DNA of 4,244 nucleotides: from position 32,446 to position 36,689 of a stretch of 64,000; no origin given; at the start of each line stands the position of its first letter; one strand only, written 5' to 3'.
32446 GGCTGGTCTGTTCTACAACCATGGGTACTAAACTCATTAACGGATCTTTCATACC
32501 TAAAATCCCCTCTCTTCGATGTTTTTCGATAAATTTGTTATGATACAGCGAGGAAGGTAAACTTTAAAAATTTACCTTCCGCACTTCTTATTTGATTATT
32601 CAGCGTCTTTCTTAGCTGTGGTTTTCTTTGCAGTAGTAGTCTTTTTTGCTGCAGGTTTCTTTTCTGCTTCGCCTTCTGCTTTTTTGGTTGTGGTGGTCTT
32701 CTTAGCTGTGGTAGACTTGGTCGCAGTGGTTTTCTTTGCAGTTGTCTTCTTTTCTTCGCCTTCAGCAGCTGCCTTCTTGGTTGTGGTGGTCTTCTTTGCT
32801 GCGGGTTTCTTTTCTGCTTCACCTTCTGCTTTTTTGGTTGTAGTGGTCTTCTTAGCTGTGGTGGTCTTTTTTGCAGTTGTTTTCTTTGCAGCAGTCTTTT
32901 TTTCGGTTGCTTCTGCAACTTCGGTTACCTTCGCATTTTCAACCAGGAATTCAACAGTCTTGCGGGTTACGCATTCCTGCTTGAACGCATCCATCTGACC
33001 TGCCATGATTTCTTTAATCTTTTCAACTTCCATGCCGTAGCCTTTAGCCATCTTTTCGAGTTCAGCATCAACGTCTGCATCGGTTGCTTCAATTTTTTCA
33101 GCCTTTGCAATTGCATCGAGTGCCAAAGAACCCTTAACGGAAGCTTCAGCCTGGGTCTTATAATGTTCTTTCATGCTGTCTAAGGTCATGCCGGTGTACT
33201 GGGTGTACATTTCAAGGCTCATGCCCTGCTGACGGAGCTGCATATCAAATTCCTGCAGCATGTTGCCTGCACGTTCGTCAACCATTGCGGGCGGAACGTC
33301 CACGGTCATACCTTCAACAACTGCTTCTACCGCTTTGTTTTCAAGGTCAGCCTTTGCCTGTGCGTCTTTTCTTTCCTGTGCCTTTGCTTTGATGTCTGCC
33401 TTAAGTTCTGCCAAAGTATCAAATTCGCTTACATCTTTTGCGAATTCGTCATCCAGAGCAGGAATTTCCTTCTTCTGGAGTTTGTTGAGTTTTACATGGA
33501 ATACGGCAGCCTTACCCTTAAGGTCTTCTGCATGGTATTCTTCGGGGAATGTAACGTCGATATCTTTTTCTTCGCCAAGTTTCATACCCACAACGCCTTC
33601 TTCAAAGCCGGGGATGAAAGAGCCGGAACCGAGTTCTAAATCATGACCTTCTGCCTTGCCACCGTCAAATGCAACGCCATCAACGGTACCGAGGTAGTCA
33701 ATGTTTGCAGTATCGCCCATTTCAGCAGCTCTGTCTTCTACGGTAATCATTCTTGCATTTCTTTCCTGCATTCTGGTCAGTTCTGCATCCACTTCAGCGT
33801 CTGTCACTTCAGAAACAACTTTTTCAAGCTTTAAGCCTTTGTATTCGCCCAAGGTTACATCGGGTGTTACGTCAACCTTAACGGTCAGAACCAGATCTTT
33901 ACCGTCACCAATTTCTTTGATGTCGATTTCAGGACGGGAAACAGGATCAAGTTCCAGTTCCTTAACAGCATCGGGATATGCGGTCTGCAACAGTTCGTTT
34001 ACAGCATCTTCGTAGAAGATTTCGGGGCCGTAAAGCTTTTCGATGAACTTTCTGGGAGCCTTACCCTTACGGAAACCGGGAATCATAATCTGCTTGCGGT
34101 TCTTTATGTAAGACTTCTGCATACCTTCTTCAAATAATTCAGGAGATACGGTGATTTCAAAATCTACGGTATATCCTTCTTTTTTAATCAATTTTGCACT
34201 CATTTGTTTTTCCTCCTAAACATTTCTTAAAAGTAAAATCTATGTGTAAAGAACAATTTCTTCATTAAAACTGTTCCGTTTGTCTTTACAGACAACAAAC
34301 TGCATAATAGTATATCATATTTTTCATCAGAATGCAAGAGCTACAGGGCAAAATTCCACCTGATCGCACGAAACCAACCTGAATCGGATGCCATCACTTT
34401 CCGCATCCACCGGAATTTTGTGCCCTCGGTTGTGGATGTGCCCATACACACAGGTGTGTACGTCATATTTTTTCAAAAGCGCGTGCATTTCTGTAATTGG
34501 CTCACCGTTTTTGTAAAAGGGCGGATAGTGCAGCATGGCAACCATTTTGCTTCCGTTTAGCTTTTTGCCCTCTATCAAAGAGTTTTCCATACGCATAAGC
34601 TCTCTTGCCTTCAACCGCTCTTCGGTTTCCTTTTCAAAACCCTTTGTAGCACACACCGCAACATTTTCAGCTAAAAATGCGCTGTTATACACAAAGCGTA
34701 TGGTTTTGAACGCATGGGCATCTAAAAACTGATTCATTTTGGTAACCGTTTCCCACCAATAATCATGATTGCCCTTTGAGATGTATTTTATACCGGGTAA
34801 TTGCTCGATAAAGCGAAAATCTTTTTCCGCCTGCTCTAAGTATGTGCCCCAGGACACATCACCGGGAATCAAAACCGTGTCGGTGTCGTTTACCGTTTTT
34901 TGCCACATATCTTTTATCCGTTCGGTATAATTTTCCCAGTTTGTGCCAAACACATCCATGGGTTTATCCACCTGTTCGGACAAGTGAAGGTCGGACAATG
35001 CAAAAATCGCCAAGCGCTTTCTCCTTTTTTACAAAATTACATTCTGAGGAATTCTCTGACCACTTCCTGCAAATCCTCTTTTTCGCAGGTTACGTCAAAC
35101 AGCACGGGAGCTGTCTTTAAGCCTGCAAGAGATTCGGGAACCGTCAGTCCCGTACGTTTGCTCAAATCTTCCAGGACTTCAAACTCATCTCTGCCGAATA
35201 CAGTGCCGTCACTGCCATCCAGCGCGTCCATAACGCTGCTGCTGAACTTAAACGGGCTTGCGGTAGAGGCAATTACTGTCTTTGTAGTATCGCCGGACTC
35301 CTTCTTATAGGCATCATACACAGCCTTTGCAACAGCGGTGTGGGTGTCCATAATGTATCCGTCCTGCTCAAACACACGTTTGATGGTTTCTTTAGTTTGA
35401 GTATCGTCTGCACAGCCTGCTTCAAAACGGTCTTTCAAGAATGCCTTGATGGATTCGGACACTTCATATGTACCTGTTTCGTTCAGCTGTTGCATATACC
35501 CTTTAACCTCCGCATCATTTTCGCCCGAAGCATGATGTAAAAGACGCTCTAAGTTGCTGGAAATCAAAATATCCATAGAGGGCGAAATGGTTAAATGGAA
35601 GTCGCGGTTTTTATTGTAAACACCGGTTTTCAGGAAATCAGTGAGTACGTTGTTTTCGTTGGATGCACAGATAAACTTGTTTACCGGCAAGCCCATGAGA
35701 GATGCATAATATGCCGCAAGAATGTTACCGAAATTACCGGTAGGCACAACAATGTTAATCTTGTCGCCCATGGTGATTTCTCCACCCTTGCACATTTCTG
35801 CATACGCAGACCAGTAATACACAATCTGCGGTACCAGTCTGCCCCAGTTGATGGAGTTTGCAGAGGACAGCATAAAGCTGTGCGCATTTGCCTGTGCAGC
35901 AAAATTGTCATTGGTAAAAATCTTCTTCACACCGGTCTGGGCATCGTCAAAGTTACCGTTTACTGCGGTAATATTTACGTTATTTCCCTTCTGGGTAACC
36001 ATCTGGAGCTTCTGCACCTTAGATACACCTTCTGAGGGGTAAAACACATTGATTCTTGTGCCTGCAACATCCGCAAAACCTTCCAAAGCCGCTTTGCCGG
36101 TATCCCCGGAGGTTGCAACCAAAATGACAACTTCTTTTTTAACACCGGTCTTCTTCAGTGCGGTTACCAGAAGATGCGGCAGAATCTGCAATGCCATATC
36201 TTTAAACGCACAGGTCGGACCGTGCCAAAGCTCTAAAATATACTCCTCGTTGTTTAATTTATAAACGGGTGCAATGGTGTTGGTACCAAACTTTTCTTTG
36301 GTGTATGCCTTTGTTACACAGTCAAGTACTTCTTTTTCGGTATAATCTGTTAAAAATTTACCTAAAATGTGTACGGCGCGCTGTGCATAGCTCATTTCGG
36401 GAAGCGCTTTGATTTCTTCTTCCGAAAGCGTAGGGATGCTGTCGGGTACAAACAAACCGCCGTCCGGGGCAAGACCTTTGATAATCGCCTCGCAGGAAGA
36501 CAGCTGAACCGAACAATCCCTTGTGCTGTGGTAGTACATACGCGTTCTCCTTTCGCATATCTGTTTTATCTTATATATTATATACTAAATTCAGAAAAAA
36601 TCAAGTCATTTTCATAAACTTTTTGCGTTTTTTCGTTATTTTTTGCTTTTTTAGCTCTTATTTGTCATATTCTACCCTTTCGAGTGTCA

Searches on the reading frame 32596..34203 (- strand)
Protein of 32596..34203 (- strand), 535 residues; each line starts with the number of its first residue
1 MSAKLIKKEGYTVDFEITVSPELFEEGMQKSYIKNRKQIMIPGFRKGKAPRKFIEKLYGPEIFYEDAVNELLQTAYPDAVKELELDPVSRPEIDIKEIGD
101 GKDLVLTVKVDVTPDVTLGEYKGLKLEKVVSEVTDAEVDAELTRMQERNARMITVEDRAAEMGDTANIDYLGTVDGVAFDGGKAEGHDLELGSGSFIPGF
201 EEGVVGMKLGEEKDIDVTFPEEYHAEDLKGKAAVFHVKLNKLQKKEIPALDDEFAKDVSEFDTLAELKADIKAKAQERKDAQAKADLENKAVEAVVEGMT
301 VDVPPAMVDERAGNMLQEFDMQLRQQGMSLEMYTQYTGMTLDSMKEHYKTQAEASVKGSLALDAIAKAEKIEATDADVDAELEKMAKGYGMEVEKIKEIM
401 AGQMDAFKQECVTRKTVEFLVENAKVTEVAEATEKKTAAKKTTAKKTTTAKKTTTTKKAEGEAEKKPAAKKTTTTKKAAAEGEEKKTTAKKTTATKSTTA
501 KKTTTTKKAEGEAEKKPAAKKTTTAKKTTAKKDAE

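Call 77: search_protein_families(library=pfam, proteins=[window:32596-34203:-], max_evalue=0.00001)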
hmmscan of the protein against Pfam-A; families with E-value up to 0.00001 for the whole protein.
window:32596-34203:- (535 aa): 4 families
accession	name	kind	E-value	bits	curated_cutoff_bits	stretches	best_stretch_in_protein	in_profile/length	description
PF05697.18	Trigger_N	-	3.8e-46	157.4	22.2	1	1-145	1-144/144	Bacterial trigger factor protein (TF)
PF05698.19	Trigger_C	-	4e-41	141.2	22.7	1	263-422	1-162/162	Bacterial trigger factor protein (TF) C-terminus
PF00254.34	FKBP_C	-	2.5e-20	73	21.1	1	157-239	2-93/94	FKBP-type peptidyl-prolyl cis-trans isomerase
PF07382.16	HC2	-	8.3e-06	26.5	40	1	413-533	20-135/194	Histone H1-like nucleoprotein HC2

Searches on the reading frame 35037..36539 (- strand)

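Call 77: search_protein_families(library=pfam, proteins=[window:35037-36539:-], max_evalue=0.00001)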
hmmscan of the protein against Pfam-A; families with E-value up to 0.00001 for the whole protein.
window:35037-36539:- (500 aa): 3 families
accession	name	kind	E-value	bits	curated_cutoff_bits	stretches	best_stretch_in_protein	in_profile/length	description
PF14821.11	Thr_synth_N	-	1.5e-23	83.1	25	1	3-79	2-79/79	Threonine synthase N terminus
PF00291.31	PALP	-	5.5e-16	59.2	35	1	99-350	24-254/295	Pyridoxal-phosphate dependent enzyme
PF24857.1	THR4_C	-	1.5e-10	41.5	27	1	401-463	1-68/85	Threonine synthase, C-terminal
